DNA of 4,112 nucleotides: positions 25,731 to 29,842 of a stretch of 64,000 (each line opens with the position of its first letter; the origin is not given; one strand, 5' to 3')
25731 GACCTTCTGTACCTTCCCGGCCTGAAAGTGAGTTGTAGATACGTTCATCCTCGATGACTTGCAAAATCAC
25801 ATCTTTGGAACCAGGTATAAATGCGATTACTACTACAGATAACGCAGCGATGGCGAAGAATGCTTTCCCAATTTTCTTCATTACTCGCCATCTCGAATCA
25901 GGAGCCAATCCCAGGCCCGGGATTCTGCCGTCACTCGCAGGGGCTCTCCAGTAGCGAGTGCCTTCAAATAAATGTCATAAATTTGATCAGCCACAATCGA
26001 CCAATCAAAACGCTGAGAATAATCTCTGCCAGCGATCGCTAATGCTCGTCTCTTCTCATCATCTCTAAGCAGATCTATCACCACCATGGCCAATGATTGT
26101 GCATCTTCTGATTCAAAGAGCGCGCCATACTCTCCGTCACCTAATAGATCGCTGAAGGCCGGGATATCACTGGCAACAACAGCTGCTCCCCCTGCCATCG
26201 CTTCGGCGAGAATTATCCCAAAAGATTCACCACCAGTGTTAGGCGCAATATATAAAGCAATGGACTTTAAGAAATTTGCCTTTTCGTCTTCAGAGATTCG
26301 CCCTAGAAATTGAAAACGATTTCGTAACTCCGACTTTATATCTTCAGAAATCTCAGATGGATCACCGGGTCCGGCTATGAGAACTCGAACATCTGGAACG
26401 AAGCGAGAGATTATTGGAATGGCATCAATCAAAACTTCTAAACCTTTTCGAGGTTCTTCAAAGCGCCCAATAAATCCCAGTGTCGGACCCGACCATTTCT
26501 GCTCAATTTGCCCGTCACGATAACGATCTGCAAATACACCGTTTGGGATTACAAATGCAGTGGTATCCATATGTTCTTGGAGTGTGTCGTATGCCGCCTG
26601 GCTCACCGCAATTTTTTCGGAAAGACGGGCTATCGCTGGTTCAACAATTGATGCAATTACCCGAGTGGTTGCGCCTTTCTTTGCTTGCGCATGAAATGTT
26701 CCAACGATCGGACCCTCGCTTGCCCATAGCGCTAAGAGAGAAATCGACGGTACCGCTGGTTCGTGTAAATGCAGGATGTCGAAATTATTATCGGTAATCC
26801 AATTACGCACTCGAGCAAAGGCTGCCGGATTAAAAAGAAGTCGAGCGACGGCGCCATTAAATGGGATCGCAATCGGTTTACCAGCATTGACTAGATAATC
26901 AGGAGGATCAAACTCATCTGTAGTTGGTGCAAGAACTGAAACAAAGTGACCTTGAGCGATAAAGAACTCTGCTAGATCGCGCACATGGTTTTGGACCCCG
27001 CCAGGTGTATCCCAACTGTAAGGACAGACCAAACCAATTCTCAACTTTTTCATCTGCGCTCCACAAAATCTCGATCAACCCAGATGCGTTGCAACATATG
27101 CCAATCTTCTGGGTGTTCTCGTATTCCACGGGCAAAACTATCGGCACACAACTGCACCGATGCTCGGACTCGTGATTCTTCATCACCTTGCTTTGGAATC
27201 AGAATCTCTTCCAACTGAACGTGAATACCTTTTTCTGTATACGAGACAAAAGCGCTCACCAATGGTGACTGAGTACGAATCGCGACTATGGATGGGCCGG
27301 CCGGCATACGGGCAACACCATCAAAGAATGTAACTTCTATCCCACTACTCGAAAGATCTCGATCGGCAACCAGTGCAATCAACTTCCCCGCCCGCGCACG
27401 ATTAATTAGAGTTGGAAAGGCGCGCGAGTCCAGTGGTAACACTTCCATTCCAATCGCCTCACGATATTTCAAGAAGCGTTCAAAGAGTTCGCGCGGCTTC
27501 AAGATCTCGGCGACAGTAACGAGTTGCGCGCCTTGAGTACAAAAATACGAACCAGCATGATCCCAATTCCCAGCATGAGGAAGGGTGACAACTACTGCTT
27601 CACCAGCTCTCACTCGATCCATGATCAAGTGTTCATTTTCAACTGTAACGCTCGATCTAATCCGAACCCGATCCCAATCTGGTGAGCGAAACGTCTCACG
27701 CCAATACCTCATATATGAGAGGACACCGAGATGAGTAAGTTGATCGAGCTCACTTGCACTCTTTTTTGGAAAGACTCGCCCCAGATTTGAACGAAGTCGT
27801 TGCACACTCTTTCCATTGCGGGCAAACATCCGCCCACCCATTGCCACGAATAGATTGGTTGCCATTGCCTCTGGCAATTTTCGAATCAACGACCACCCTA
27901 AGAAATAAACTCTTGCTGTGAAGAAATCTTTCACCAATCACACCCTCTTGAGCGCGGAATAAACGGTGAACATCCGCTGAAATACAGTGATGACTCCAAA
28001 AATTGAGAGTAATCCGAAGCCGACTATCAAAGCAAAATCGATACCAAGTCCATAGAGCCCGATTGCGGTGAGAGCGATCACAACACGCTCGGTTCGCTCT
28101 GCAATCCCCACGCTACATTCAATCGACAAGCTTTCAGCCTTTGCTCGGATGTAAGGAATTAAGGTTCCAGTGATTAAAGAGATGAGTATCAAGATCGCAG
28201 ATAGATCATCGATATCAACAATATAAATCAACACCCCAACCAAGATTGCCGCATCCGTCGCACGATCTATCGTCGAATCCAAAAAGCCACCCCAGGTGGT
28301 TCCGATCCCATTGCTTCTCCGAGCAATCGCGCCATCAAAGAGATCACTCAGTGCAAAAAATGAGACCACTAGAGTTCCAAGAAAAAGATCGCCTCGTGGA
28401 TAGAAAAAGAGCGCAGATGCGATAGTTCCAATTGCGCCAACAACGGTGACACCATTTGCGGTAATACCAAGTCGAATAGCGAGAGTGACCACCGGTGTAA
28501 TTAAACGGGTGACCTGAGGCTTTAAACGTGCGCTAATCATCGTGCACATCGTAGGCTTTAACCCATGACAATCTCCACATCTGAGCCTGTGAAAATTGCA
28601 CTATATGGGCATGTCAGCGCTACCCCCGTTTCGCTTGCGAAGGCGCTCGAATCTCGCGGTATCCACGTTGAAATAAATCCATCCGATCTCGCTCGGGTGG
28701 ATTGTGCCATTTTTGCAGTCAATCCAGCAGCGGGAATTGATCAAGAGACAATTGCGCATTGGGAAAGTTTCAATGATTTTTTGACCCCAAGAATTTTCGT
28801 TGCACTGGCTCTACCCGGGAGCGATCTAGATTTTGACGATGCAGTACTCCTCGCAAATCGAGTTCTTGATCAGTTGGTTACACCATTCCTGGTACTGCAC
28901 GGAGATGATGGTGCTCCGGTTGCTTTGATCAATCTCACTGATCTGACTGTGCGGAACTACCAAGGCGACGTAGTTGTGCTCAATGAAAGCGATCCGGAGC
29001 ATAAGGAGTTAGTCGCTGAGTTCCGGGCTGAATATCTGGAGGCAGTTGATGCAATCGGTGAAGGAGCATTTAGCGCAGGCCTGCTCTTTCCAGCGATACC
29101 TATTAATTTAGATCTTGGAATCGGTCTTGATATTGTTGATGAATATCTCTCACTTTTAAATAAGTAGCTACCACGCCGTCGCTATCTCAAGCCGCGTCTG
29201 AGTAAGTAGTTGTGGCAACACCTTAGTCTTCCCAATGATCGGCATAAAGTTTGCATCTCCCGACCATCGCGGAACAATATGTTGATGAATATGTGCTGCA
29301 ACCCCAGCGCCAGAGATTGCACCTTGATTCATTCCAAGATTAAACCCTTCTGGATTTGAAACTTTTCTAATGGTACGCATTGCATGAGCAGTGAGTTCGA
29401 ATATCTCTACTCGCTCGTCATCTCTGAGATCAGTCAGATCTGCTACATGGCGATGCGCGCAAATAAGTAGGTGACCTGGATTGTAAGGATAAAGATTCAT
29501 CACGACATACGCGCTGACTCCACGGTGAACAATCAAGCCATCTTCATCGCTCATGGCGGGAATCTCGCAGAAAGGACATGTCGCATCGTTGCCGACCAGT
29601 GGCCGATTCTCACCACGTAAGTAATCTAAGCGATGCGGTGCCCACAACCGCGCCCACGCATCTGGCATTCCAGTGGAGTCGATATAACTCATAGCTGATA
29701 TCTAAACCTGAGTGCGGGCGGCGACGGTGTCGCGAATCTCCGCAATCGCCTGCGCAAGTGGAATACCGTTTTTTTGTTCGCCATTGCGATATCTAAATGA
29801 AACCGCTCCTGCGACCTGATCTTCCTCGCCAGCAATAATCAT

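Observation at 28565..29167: Mini EF-G: stand-alone, GTPase-dead EF-G2 G-domain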

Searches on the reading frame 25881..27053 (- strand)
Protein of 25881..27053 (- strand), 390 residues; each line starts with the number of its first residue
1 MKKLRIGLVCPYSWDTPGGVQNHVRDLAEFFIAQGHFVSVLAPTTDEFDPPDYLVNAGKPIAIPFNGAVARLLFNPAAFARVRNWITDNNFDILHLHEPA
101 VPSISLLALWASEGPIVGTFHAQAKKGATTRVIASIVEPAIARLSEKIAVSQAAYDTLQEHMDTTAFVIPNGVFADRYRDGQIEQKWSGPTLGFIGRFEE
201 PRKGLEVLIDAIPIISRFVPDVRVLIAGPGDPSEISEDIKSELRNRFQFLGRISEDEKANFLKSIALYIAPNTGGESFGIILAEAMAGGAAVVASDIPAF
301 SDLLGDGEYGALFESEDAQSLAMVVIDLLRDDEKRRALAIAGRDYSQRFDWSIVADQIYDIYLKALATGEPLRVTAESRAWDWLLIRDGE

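Call 4: search_protein_families(library=pfam, proteins=[window:25881-27053:-], max_evalue=1)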
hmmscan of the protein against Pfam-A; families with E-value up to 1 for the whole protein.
window:25881-27053:- (390 aa): 6 families
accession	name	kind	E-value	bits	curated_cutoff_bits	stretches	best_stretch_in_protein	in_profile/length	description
PF13692.12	Glyco_trans_1_4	-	7.6e-30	104.5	27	1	190-331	2-142/142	Glycosyl transferases group 1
PF00534.26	Glycos_transf_1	-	2.4e-28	99.2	26.4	1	190-343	16-170/172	Glycosyl transferases group 1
PF13439.12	Glyco_transf_4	-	7.9e-26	91.5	28.5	1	17-175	1-168/170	Glycosyltransferase Family 4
PF13579.12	Glyco_trans_4_4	-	7.9e-13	49.5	29.7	1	18-172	1-158/158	Glycosyl transferase 4-like domain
PF13524.12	Glyco_trans_1_2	-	3.5e-07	30.7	25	1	220-357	13-141/144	Glycosyl transferase-like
PF13477.12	Glyco_trans_4_2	-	0.19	12.3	23.4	1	23-121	12-107/139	Glycosyl transferase 4-like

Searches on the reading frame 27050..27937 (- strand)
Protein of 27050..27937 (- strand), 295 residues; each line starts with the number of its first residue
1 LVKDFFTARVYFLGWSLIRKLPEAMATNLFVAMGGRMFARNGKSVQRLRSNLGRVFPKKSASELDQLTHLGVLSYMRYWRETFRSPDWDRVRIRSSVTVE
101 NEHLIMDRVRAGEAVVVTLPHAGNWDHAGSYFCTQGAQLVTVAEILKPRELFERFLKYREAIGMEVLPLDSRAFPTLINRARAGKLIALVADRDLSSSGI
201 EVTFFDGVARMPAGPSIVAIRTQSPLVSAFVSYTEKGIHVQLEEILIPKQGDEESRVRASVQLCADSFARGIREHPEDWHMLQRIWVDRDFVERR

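Call 4: search_protein_families(library=pfam, proteins=[window:27050-27937:-], max_evalue=1)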
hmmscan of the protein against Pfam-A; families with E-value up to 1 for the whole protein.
window:27050-27937:- (295 aa): 1 family
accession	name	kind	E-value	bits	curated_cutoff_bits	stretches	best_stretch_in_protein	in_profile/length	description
PF03279.18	Lip_A_acyltrans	-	3.3e-50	171.4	22.3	1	10-286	18-293/295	Bacterial lipid A biosynthesis acyltransferase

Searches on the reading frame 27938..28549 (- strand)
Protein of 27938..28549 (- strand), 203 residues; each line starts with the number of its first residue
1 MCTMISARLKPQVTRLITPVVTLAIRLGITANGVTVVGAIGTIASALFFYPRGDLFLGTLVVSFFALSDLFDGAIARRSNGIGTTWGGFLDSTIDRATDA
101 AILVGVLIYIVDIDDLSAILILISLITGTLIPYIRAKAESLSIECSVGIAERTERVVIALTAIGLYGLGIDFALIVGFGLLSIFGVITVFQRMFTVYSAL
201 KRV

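Call 4: search_protein_families(library=pfam, proteins=[window:27938-28549:-], max_evalue=1)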
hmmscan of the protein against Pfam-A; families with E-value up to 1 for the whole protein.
window:27938-28549:- (203 aa): 1 family
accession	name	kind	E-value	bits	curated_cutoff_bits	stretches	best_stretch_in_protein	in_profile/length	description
PF01066.26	CDP-OH_P_transf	-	1.8e-11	45.1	22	1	30-168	3-135/152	CDP-alcohol phosphatidyltransferase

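Call 5: search_protein_families(library=ncbifam, proteins=[window:27938-28549:-], max_evalue=1)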
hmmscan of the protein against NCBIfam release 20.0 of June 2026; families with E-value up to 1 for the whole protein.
window:27938-28549:- (203 aa): 6 families
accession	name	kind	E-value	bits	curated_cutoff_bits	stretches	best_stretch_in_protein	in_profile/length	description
NF045883.1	PIPSynth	equivalog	4e-59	199.6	170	1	11-198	5-194/197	phosphatidylinositol phosphate synthase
NF040950.1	archin_ph_syn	equivalog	7.7e-40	136.8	180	1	8-200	3-191/191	archaetidylinositol phosphate synthase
NF052561.1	PIPSynBT1523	equivalog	7.5e-24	84.7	350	1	12-193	8-195/232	hypothetical protein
NF041135.1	IPPtranDIPPsyn_Thcocales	equivalog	1.6e-06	27.4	580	1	15-135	236-353/419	bifunctional L-myo-inositol-1-phosphate cytidylyltransferase/CDP-L-myo-inositol myo-inositolphosphotransferase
NF008090.0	PRK10832.1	equivalog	0.00066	19.8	304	1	56-145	33-123/182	CDP-diacylglycerol--glycerol-3-phosphate 3-phosphatidyltransferase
TIGR00560.1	pgsA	equivalog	0.0008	20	109.1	1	51-198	29-168/183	CDP-diacylglycerol--glycerol-3-phosphate 3-phosphatidyltransferase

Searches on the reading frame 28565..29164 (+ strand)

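Call 4: search_protein_families(library=pfam, proteins=[window:28565-29164:+], max_evalue=1)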
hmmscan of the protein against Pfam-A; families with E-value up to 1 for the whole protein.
window:28565-29164:+ (200 aa): 0 families

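Call 5: search_protein_families(library=ncbifam, proteins=[window:28565-29164:+], max_evalue=1)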
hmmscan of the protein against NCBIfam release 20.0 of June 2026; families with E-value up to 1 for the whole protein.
window:28565-29164:+ (200 aa): 2 families
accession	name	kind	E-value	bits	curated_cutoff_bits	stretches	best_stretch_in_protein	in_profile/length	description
NF009377.1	PRK12740.1-1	equivalog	2.8e-11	42.6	890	1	44-161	101-218/700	elongation factor G-like protein EF-G2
NF009381.0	PRK12740.1-5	subfamily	0.00011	20.7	583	1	41-161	94-216/692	elongation factor G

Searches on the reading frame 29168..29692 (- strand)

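Call 4: search_protein_families(library=pfam, proteins=[window:29168-29692:-], max_evalue=1)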
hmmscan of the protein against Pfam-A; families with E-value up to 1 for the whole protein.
window:29168-29692:- (174 aa): 4 families
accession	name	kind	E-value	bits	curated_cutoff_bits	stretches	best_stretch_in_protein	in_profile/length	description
PF01230.28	HIT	-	8.2e-14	52.5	21.5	1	61-142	15-95/98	HIT domain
PF11969.13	DcpS_C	-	7.5e-06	26.8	24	1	39-140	2-100/114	Scavenger mRNA decapping enzyme C-term binding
PF04677.20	CwfJ_C_1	-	0.00038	20.8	21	1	37-99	12-73/122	Protein similar to CwfJ C-terminus 1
PF02744.22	GalP_UDP_tr_C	-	0.22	11.7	29.2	1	70-150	47-128/165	Galactose-1-phosphate uridyl transferase, C-terminal domain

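Call 5: search_protein_families(library=ncbifam, proteins=[window:29168-29692:-], max_evalue=1)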
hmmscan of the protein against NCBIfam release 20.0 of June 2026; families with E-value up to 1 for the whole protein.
window:29168-29692:- (174 aa): 3 families
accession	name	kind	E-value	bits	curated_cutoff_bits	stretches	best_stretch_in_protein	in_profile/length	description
NF052622.1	ATPAdlTfActino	equivalog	1.6e-65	219.9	290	1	7-174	6-174/176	ATP adenylyltransferase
NF045834.1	M_plasma_HinT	exception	1.6e-07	32.2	130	1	63-141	23-100/102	histidine triad protein HinT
NF004267.1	PRK05687.1-3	equivalog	0.2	10.8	293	1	88-128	51-91/266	flagellar assembly protein FliH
